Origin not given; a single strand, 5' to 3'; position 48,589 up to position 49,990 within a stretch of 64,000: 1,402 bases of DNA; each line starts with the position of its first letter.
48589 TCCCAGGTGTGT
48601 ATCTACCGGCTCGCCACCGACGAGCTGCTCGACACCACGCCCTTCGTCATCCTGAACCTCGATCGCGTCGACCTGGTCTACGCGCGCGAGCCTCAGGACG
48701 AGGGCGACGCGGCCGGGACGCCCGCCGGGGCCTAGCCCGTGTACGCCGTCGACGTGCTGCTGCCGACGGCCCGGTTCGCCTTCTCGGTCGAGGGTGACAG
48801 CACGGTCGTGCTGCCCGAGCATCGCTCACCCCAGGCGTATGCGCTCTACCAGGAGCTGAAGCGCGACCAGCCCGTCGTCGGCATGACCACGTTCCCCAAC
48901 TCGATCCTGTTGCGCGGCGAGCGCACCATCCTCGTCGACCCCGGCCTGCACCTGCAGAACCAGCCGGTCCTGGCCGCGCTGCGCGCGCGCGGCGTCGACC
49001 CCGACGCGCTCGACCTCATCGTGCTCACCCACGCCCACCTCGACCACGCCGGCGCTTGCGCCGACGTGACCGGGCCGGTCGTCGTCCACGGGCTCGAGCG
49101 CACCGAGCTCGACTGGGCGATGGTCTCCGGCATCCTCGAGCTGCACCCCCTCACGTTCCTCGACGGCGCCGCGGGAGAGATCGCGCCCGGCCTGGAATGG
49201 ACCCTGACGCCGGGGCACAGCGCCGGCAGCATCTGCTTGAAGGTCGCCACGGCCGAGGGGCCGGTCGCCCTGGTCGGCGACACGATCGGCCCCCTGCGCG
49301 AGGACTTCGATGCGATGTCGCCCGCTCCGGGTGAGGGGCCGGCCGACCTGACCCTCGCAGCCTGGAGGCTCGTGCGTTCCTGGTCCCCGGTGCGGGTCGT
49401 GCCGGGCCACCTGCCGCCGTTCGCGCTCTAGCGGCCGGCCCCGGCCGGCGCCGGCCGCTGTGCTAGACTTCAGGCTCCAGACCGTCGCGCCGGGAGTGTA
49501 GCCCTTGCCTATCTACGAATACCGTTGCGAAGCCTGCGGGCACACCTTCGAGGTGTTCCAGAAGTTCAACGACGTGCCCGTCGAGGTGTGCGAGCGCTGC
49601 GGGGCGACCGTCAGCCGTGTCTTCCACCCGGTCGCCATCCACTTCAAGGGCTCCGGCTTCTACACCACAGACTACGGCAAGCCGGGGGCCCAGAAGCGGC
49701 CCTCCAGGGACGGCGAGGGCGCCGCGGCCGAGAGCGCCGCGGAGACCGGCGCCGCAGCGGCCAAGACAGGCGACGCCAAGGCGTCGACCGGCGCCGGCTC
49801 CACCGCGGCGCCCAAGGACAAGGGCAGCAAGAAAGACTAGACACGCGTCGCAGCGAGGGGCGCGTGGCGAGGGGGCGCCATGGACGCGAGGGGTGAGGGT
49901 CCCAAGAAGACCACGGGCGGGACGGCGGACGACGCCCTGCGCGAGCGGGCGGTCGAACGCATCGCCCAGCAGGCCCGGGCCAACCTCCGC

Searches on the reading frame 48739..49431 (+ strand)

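Call 15: search_protein_families(library=pfam, proteins=[window:48739-49431:+], max_evalue=0.001)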
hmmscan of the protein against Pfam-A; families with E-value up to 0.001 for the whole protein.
window:48739-49431:+ (230 aa): 3 families
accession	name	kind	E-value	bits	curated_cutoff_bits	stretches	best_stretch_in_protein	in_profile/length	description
PF00753.33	Lactamase_B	-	7.3e-20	72.2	22.7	1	52-224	5-196/196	Metallo-beta-lactamase superfamily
PF12706.13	Lactamase_B_2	-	4e-07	30.3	27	1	62-111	1-51/200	Beta-lactamase superfamily domain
PF13483.12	Lactamase_B_3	-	0.00078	19.9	24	1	60-136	15-82/160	Beta-lactamase superfamily domain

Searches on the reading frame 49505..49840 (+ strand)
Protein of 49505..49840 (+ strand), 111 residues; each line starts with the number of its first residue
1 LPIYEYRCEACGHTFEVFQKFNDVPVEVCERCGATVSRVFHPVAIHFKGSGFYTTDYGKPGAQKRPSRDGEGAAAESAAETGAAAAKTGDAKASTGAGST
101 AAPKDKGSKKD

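Call 15: search_protein_families(library=pfam, proteins=[window:49505-49840:+], max_evalue=0.001)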
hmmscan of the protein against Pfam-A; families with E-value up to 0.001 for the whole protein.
window:49505-49840:+ (111 aa): 2 families
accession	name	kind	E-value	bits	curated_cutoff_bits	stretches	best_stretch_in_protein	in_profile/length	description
PF09723.15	Zn_ribbon_8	-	1.1e-17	64.2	34.4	1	1-40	1-41/41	Zinc ribbon domain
PF24458.1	DUF7573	-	6.9e-05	23.2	30.2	0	28-41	13-26/39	Domain of unknown function (DUF7573)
